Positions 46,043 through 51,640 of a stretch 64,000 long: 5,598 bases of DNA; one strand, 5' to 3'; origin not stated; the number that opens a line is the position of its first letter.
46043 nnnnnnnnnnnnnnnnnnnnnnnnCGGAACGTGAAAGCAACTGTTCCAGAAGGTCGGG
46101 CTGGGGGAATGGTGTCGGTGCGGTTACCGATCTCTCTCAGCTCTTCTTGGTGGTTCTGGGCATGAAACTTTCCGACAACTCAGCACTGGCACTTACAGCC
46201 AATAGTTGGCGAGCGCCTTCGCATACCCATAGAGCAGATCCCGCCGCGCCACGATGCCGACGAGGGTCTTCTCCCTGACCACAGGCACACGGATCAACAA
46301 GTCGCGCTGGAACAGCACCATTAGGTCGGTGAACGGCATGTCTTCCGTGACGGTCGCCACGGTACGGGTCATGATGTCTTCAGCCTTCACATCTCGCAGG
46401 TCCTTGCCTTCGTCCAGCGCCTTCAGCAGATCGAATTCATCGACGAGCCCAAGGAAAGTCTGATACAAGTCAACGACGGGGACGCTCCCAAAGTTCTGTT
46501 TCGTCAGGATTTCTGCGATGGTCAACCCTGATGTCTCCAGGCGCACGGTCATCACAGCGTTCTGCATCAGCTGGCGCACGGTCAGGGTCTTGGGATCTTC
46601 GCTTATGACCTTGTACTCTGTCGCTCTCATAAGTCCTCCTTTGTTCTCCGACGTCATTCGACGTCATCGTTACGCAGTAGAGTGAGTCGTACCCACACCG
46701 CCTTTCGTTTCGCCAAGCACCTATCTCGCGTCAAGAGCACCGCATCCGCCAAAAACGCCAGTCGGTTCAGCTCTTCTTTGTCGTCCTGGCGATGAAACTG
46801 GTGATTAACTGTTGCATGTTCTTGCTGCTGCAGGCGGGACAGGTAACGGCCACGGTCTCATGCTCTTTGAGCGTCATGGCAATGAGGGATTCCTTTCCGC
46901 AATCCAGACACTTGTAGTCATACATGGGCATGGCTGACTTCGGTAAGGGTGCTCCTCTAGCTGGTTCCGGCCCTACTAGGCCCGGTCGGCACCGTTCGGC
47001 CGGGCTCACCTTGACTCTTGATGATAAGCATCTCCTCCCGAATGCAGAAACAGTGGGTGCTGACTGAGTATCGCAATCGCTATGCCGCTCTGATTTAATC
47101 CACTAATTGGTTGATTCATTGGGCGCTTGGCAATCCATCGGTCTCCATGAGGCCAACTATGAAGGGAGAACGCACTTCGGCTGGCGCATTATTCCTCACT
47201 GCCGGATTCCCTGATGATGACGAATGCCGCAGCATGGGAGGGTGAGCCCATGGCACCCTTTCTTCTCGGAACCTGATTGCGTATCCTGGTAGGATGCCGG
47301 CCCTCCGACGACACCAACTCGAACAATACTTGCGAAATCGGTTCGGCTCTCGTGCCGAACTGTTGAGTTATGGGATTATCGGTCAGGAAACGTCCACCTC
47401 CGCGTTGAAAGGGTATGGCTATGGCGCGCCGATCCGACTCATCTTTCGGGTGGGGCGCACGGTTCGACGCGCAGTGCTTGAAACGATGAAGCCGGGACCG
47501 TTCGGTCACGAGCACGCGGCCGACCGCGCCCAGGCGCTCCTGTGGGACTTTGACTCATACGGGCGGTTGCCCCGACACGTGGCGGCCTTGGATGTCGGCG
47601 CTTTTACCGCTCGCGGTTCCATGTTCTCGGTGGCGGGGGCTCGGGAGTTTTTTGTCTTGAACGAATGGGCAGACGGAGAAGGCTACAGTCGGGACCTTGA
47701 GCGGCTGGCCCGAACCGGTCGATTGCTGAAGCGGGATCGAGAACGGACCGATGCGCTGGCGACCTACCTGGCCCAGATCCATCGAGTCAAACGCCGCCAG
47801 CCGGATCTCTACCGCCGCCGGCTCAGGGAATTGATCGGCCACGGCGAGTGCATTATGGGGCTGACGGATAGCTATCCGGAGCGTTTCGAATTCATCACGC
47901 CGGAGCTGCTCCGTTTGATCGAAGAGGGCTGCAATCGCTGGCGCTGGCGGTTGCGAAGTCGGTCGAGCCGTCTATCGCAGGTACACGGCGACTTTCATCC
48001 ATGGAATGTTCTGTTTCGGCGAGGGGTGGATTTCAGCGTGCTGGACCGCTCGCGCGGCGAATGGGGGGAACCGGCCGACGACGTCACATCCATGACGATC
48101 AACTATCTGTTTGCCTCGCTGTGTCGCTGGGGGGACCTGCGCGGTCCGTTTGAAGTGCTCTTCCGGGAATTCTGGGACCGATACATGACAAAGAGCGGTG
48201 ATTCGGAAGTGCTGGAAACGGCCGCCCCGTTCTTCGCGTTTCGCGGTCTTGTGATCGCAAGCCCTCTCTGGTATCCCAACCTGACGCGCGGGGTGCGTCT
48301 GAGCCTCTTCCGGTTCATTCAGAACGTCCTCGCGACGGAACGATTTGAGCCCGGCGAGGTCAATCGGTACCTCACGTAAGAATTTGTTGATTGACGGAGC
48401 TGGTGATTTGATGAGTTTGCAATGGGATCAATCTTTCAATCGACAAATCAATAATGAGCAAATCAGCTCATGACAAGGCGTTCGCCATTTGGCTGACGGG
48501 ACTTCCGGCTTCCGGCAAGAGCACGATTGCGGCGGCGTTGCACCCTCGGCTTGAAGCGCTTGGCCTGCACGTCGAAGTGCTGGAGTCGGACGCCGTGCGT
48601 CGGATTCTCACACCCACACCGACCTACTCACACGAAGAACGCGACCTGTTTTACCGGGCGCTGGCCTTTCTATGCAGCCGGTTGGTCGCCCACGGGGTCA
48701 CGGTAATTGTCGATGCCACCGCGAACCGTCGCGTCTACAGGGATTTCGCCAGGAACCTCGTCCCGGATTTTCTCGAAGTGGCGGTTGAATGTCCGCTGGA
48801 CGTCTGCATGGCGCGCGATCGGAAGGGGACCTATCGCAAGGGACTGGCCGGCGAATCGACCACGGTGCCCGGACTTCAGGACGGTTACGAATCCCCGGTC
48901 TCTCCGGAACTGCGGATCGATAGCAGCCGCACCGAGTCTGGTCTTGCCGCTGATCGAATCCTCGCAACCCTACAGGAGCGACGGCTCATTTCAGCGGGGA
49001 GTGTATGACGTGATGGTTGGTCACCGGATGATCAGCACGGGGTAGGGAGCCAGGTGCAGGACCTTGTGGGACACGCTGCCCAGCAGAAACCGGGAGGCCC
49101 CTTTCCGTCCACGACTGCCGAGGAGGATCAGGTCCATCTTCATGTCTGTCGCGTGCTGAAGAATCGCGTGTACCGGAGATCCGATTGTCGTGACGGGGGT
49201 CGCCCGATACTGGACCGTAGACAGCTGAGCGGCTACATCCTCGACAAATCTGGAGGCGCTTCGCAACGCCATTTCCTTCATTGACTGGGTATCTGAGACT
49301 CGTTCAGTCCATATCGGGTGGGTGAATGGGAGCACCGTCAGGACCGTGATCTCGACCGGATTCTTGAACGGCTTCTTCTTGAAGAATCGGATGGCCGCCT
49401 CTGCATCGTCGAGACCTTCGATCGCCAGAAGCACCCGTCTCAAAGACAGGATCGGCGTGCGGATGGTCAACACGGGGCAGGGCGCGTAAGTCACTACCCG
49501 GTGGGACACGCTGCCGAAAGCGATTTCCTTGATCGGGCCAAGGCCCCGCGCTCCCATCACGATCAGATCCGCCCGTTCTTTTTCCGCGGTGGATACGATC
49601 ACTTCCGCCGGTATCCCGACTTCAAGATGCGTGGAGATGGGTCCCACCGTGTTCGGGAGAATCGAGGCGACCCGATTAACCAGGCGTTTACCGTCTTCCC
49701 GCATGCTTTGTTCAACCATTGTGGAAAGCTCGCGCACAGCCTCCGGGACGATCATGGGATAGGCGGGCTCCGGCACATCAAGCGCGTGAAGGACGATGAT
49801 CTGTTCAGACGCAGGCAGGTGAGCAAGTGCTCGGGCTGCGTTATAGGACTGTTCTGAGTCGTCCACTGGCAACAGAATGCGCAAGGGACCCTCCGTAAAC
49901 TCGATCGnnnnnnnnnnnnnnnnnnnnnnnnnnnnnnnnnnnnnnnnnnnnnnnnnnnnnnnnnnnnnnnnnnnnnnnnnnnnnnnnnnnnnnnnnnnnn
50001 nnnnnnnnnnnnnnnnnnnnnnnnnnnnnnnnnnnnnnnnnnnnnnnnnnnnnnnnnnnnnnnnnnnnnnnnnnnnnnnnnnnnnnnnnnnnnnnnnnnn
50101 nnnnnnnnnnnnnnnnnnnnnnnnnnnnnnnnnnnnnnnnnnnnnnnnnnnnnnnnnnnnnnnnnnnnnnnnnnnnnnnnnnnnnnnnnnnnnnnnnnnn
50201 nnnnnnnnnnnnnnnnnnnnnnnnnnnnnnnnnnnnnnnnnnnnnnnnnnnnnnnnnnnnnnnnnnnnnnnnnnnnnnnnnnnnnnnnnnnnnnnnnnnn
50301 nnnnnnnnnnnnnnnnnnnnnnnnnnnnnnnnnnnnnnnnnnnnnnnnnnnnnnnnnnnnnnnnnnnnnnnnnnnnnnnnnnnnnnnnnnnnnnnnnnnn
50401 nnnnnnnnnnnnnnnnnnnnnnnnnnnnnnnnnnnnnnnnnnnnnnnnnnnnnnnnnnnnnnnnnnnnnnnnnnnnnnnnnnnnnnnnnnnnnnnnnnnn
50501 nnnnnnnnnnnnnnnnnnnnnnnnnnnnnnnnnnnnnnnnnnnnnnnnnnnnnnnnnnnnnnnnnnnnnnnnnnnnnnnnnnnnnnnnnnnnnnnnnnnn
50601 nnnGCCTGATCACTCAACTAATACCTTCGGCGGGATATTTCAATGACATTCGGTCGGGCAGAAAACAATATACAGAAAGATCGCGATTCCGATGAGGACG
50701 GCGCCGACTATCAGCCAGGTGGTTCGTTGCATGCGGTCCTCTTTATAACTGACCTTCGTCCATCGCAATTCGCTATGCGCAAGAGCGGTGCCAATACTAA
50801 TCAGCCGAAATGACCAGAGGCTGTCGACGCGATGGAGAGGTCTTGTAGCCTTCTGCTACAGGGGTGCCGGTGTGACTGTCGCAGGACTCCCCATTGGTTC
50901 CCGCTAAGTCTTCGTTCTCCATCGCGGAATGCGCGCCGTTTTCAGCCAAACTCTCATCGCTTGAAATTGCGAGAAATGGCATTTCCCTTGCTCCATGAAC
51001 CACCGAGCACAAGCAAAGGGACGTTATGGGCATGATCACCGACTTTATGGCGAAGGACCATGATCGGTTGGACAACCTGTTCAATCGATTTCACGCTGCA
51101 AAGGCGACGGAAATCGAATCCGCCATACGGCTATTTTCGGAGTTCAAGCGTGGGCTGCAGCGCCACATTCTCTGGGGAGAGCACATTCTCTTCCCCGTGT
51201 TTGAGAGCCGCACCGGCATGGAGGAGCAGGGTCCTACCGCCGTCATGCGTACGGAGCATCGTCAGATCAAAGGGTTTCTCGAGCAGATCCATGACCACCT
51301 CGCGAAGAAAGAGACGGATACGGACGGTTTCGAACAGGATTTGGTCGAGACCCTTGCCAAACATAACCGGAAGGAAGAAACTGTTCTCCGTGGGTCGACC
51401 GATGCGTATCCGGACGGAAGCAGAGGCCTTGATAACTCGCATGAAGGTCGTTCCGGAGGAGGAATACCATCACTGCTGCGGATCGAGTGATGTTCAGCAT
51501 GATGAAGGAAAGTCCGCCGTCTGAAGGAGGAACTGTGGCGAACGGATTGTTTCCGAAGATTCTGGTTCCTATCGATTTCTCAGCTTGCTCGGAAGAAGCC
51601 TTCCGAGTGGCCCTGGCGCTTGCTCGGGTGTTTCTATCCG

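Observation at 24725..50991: Sigma-54 (-24 GG / -12 GC) promoter motifs recur in front of at least six stress operons, with no enhancer-binding protein in the window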

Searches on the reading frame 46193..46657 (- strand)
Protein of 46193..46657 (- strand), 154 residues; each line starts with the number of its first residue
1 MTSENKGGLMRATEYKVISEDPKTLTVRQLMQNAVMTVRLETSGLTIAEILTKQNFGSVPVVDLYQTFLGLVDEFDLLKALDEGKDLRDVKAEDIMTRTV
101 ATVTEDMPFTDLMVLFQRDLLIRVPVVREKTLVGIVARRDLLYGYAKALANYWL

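Call 9: search_protein_families(library=pfam, proteins=[window:46193-46657:-], max_evalue=0.01)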
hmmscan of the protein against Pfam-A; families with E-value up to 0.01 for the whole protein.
window:46193-46657:- (154 aa): 2 families
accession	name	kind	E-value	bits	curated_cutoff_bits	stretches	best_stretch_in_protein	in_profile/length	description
PF00571.33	CBS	-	1.4e-22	80.2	24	2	93-143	2-53/57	CBS domain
PF11553.14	DUF3231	-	0.0049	17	29.6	0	94-149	78-133/165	Protein of unknown function (DUF3231)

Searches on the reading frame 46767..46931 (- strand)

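Call 79: search_protein_families(library=pfam, proteins=[window:46767-46931:-], max_evalue=0.01)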
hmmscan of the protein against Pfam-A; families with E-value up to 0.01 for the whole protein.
window:46767-46931:- (54 aa): 6 families
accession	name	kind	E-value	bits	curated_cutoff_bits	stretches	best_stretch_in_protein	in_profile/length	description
PF09723.15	Zn_ribbon_8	-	4.3e-11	43.1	34.4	1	1-43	1-41/41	Zinc ribbon domain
PF05207.18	Zn_ribbon_CSL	-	0.0019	18.3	29.2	1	3-35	16-47/55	CSL zinc finger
PF08271.17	Zn_Ribbon_TF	-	0.0036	17.3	29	1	6-37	1-28/43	TFIIB zinc-binding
PF24042.1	DUF7351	-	0.004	17.4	31.2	1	6-41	2-34/177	Domain of unknown function (DUF7351)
PF05129.18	Zn_ribbon_Elf1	-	0.0043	17.6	29.8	1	6-38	23-56/79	Transcription elongation factor Elf1 like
PF23451.1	Zn_ribbon_PaaD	-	0.0083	16.2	27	0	22-41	8-27/53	PaaD zinc beta ribbon domain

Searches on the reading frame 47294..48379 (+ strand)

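Call 11: search_protein_families(library=pfam, proteins=[window:47294-48379:+], max_evalue=0.01)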
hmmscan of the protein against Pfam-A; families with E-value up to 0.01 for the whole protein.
window:47294-48379:+ (361 aa): 1 family
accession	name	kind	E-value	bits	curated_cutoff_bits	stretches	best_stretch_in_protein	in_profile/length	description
PF01636.29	APH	-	8.6e-09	35.9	23.2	1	119-270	71-211/239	Phosphotransferase enzyme family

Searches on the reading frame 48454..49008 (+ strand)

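Call 11: search_protein_families(library=pfam, proteins=[window:48454-49008:+], max_evalue=0.01)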
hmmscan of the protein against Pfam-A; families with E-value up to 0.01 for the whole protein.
window:48454-49008:+ (184 aa): 7 families
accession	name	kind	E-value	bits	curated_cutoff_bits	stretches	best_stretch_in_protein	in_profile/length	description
PF01583.26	APS_kinase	-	6.2e-36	124.2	21.1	1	9-156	2-152/152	Adenylylsulphate kinase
PF13671.12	AAA_33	-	1.1e-15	58.6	27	1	12-123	2-116/143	AAA domain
PF08433.16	KTI12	-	4.2e-10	40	22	1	12-148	4-140/271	Chromatin associated protein KTI12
PF07931.18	CPT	-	3e-07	30.8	22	1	12-172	4-170/172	Chloramphenicol phosphotransferase-like protein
PF13238.12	AAA_18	-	5.9e-07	30.4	29.4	1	12-129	1-115/128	AAA domain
PF01591.24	6PF2K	-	0.0011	18.8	27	1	3-52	7-56/223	6-phosphofructo-2-kinase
PF03308.22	MeaB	-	0.0034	16.9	23.1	1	8-46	32-70/273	Methylmalonyl Co-A mutase-associated GTPase MeaB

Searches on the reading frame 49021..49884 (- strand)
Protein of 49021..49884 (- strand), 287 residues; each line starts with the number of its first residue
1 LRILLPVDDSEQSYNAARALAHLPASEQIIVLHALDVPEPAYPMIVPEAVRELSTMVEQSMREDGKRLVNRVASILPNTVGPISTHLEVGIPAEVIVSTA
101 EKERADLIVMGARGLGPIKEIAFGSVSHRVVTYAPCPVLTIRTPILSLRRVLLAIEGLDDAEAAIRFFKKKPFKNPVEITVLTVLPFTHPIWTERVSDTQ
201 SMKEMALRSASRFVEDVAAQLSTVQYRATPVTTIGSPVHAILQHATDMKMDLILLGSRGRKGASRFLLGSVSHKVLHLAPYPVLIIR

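Call 9: search_protein_families(library=pfam, proteins=[window:49021-49884:-], max_evalue=0.01)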
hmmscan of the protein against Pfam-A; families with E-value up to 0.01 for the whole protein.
window:49021-49884:- (287 aa): 1 family
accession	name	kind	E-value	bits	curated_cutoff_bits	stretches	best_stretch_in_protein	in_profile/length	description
PF00582.32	Usp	-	6e-52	176.4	24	2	2-142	4-141/141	Universal stress protein family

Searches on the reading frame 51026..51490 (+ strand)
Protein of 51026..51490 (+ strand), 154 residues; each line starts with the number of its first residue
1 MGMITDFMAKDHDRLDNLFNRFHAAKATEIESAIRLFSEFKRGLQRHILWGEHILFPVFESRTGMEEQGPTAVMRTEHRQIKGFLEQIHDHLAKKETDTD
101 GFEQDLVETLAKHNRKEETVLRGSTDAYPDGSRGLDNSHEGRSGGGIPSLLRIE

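Call 9: search_protein_families(library=pfam, proteins=[window:51026-51490:+], max_evalue=0.01)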
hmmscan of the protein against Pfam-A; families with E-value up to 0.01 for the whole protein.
window:51026-51490:+ (154 aa): 1 family
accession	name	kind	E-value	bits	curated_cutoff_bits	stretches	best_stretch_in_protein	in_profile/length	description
PF01814.28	Hemerythrin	-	8.7e-16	59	25.3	1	4-121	2-123/127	Hemerythrin HHE cation binding domain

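Call 18: find_encoding_contigs(protein=window:51026-51490:+, flank=10000, max_places=10)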
Protein window:51026-51490:+ (154 aa): 2 contigs read that carry it; 2 places shown.
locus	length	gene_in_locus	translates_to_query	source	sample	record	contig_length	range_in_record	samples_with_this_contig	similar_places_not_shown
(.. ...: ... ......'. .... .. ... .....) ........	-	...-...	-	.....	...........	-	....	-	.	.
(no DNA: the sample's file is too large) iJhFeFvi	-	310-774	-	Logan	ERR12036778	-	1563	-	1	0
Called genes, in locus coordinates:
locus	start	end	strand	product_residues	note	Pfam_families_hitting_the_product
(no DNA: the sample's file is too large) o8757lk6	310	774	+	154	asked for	PF01814:Hemerythrin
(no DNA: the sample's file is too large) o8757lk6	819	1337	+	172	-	PF00582:Usp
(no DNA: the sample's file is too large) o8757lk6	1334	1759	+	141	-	PF13473:Cupredoxin_1 (faint)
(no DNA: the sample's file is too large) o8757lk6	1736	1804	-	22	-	?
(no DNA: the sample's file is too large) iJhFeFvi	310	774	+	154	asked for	PF01814:Hemerythrin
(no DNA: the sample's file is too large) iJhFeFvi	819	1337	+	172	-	PF00582:Usp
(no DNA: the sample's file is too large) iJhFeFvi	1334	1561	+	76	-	?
